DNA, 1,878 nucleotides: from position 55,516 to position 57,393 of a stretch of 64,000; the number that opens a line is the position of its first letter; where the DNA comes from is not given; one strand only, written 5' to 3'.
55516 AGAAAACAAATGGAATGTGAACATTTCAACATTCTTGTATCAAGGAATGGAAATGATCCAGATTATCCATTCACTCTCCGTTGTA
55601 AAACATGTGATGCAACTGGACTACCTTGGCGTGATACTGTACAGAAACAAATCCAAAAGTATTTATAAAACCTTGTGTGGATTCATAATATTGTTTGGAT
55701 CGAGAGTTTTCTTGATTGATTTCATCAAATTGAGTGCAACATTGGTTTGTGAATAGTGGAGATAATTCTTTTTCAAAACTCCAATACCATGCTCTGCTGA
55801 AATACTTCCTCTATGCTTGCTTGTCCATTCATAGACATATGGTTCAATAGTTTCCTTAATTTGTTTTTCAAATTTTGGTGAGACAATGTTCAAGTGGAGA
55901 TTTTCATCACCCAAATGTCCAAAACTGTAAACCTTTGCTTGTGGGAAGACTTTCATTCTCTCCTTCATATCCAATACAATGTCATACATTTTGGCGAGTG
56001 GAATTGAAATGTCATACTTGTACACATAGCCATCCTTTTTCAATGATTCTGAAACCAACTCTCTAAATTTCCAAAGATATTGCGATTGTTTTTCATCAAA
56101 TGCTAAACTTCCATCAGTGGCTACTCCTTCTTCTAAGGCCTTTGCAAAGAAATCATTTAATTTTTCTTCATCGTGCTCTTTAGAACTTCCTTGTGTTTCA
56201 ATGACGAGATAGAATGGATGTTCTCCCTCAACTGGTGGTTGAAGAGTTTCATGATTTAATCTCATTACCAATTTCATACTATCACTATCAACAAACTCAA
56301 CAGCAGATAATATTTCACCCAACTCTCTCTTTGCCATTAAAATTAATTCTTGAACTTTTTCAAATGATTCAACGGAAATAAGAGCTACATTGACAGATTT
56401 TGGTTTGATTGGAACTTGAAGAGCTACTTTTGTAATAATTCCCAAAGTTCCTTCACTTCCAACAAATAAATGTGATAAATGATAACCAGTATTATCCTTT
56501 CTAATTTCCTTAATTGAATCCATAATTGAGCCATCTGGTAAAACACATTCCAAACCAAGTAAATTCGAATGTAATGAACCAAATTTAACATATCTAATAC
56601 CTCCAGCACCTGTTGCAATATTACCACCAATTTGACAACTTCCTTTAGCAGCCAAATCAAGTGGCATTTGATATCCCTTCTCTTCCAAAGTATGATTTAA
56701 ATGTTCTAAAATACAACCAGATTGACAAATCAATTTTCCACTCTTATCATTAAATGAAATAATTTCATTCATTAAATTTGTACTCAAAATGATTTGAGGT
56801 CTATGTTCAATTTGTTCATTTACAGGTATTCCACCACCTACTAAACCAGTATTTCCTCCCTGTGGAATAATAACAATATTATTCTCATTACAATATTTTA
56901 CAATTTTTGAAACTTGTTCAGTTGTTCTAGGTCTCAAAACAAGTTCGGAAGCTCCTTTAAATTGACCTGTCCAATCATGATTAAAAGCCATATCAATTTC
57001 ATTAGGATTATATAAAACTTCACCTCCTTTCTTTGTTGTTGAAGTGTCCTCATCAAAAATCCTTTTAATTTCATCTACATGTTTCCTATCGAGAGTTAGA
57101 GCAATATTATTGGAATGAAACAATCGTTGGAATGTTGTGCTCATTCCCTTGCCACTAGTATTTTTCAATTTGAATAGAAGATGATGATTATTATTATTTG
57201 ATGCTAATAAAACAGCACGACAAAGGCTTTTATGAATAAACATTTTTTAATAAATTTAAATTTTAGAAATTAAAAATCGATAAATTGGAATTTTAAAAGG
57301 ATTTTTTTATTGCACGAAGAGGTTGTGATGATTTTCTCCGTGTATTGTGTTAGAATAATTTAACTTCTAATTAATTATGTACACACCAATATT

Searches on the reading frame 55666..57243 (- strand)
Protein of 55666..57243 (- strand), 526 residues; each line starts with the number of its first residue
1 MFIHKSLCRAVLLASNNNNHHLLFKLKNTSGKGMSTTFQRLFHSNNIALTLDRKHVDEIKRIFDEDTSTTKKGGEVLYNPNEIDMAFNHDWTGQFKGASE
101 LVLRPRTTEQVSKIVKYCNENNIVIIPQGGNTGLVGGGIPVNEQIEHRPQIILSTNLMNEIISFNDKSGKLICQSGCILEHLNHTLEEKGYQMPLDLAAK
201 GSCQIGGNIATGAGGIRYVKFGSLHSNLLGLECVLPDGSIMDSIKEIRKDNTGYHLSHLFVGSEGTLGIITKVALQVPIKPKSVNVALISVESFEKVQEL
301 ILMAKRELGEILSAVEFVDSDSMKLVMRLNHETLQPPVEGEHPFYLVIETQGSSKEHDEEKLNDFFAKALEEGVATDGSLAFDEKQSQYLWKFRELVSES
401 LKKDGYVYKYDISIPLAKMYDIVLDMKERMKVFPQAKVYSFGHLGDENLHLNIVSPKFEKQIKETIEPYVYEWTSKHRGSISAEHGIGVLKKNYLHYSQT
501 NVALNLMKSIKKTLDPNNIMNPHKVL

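Call 14: search_protein_families(library=pfam, proteins=[window:55666-57243:-], max_evalue=0.001)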
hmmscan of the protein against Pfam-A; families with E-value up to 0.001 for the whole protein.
window:55666-57243:- (526 aa): 2 families
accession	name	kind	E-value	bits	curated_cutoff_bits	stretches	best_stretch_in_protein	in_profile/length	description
PF02913.24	FAD-oxidase_C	-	7.9e-62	209.6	21.2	1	280-525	1-248/248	FAD linked oxidases, C-terminal domain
PF01565.28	FAD_binding_4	-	1.3e-32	112.8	26.4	1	101-241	3-136/139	FAD binding domain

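Call 42: find_homologous_proteins(query=window:55666-57243:-, max_evalue=1e-50)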
Query window:55666-57243:- (526 aa): 7982 proteins with E <= 1e-50 among 8000 candidates; the best 120 are listed.
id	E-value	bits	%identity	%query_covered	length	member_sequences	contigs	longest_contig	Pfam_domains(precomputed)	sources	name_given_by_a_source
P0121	0.0e+0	1113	100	94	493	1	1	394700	PF01565.29,PF02913.25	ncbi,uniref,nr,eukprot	ncbi:hypothetical protein NAEGRDRAFT_69307 [Naegleria gruberi]|uniref:FAD-binding PCMH-type domain-c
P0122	1.2e-266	904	80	93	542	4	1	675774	PF01565.29,PF02913.25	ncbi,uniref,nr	ncbi:hypothetical protein C9374_003363 [Naegleria lovaniensis]|uniref:FAD-binding PCMH-type domain-c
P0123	1.0e-205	703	43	91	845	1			PF01564.24,PF01565.29,PF02913.25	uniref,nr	uniref:D-2-hydroxyglutarate dehydrogenase, mitochondrial n=1 Tax=Timema cristinae TaxID=61476 RepID=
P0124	1.5e-195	669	58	100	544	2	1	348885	PF01565.29,PF02913.25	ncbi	ncbi:hypothetical protein ABK040_004196 [Willaertia magna]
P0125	2.2e-184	632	52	64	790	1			PF01565.29,PF02913.25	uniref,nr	uniref:D-2-hydroxyglutarate dehydrogenase n=1 Tax=Nelumbo nucifera TaxID=4432 RepID=A0A822XQI1_NELNU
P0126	1.2e-180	620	48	86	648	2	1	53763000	PF01565.29,PF02913.25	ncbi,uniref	ncbi:D-2-hydroxyglutarate dehydrogenase, mitochondrial-like isoform X2 [Bacillus rossius redtenbache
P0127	4.3e-177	608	55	94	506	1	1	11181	PF01565.29,PF02913.25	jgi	jgi:FAD/FMN-containing dehydrogenase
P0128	1.9e-172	593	54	98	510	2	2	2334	PF01565.29,PF02913.25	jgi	-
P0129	1.1e-164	567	56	84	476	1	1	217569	PF01565.29,PF02913.25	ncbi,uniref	ncbi:D-2-hydroxyglutarate dehydrogenase, mitochondrial [Acrasis kona]|uniref:D-2-hydroxyglutarate de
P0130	9.1e-158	544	56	84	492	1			PF01565.29,PF02913.25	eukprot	eukprot:gene11-4262_t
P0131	1.3e-157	544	50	93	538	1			PF01565.29,PF02913.25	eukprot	eukprot:tig00020927_g15967.t1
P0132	2.0e-156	540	53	84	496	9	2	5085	PF01565.29,PF02913.25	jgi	jgi:FAD/FMN-containing dehydrogenase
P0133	1.9e-154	533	52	88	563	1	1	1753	PF01565.29,PF02913.25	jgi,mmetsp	mmetsp:Transcript_45417/g.74013 ORF Transcript_45417/g.74013 Transcript_45417/m.74013 type:complete 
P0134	1.3e-153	531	55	84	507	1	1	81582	PF01565.29,PF02913.25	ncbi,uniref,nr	ncbi:hypothetical protein PROFUN_11031 [Planoprotostelium fungivorum]|uniref:FAD-binding PCMH-type d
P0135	1.9e-153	530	58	76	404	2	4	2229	PF01565.29,PF02913.25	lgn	-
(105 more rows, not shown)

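Call 46: find_encoding_contigs(protein=P0121, flank=10000, max_places=2)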
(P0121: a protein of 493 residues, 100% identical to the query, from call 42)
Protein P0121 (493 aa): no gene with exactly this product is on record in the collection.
